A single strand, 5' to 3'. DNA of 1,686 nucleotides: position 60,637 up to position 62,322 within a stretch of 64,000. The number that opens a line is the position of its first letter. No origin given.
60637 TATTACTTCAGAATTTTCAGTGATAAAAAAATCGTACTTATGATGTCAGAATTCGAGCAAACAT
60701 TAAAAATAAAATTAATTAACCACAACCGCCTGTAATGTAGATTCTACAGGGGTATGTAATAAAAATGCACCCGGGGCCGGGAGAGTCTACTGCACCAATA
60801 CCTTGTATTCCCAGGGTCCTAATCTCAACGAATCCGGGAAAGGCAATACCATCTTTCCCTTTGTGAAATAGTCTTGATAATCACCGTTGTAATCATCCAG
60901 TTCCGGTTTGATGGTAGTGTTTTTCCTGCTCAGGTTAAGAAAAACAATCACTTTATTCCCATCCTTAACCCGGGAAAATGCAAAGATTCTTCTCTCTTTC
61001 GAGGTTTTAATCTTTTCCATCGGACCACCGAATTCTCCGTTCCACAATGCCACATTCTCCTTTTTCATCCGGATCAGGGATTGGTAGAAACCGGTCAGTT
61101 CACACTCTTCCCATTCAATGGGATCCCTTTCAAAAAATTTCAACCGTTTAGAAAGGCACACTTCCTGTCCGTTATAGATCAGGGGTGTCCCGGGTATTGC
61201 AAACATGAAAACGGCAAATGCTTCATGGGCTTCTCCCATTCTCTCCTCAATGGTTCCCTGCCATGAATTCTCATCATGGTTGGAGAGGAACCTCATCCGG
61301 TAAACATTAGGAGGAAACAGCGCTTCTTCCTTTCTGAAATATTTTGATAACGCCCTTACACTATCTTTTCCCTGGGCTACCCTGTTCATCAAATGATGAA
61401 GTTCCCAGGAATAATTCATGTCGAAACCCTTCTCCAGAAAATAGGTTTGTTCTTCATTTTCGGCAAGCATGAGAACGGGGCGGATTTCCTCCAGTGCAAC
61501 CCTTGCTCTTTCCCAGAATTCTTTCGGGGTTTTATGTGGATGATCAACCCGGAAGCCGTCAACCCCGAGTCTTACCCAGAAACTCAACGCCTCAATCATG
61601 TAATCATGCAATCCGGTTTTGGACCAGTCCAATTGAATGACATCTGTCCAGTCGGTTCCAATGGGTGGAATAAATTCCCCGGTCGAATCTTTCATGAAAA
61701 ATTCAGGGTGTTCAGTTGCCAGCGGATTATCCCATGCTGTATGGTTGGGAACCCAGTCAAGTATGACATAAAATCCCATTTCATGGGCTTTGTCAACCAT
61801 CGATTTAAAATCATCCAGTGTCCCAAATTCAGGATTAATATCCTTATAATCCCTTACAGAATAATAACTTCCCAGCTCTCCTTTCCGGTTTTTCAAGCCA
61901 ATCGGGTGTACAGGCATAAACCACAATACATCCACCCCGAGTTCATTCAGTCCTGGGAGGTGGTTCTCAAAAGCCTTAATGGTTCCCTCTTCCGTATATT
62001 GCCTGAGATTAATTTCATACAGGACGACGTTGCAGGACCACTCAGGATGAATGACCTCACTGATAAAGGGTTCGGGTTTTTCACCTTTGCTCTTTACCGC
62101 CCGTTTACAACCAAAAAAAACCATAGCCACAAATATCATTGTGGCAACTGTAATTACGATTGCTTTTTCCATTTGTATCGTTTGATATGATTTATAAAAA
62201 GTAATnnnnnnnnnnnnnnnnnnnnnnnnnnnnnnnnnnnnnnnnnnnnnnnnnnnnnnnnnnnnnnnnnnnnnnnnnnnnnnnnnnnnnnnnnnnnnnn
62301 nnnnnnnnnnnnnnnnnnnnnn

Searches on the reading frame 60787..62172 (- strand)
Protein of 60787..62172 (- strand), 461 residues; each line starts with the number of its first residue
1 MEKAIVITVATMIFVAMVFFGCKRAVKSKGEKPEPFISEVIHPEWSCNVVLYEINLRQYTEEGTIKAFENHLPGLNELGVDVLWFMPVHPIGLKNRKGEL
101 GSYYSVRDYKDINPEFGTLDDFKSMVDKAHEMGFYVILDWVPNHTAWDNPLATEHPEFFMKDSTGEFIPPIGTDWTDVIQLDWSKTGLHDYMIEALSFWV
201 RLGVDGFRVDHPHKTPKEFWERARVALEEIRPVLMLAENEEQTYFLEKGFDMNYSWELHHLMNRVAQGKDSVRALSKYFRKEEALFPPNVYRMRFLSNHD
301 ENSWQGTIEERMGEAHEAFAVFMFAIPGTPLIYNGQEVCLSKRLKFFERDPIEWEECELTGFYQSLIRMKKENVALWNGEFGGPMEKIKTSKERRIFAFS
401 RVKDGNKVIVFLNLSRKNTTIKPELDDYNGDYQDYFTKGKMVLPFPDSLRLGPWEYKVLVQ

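Call 53: search_protein_families(library=ncbifam, proteins=[window:60787-62172:-], max_evalue=1e-8)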
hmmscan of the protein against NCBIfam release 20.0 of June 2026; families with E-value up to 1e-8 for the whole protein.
window:60787-62172:- (461 aa): 19 families
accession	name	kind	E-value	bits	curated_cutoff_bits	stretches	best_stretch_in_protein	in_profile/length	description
NF041321.1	Alpha-amyl_MalA_Halo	equivalog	1e-50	172.9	875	1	42-422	253-632/666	alpha-amylase MalA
TIGR02456.1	treS_nterm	equivalog_domain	3.9e-32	111.5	678.35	1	44-151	1-107/539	maltose alpha-D-glucosyltransferase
NF041090.1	Cyc-maltodext_AglB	equivalog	4.7e-28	98.2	540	1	63-427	62-417/470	cyclomaltodextrinase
TIGR02403.1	trehalose_treC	equivalog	7.8e-28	97.4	799.05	1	60-148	21-103/544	alpha,alpha-phosphotrehalase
NF051899.1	BetGalacBglAAgro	equivalog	9.3e-23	80.4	900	1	45-150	2-106/537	beta-galactosidase BglA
NF008183.0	PRK10933.1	subfamily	5.6e-22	78.1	535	1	43-147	5-108/551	alpha,alpha-phosphotrehalase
TIGR02402.1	trehalose_TreZ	equivalog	1.5e-21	76.4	538.8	1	48-217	94-252/545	malto-oligosyltrehalose trehalohydrolase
NF008051.0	PRK10785.1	equivalog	4.4e-20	71.4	568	1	293-422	440-565/607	maltodextrin glucosidase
NF003811.1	PRK05402.1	equivalog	8.8e-16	57.6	741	1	85-210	182-301/619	1,4-alpha-glucan branching protein GlgB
NF008967.0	PRK12313.1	equivalog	2e-15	56.2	577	1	76-210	181-309/633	1,4-alpha-glucan branching protein GlgB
NF011083.0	PRK14510.1-2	equivalog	2e-15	55.4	1322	0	56-147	213-297/1186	bifunctional glycogen debranching protein GlgX/4-alpha-glucanotransferase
TIGR01515.1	branching_enzym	equivalog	5.6e-15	54.9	463.95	1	46-210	132-290/607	1,4-alpha-glucan branching enzyme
NF007060.0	PRK09505.2-5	equivalog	3.7e-13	48.4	790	0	186-240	440-495/690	alpha-amylase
TIGR02401.1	trehalose_TreY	equivalog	1.1e-12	47.1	498.65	1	59-148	9-93/838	malto-oligosyltrehalose synthase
NF007059.0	PRK09505.2-4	equivalog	2.8e-12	45.7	865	0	63-149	226-320/683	alpha-amylase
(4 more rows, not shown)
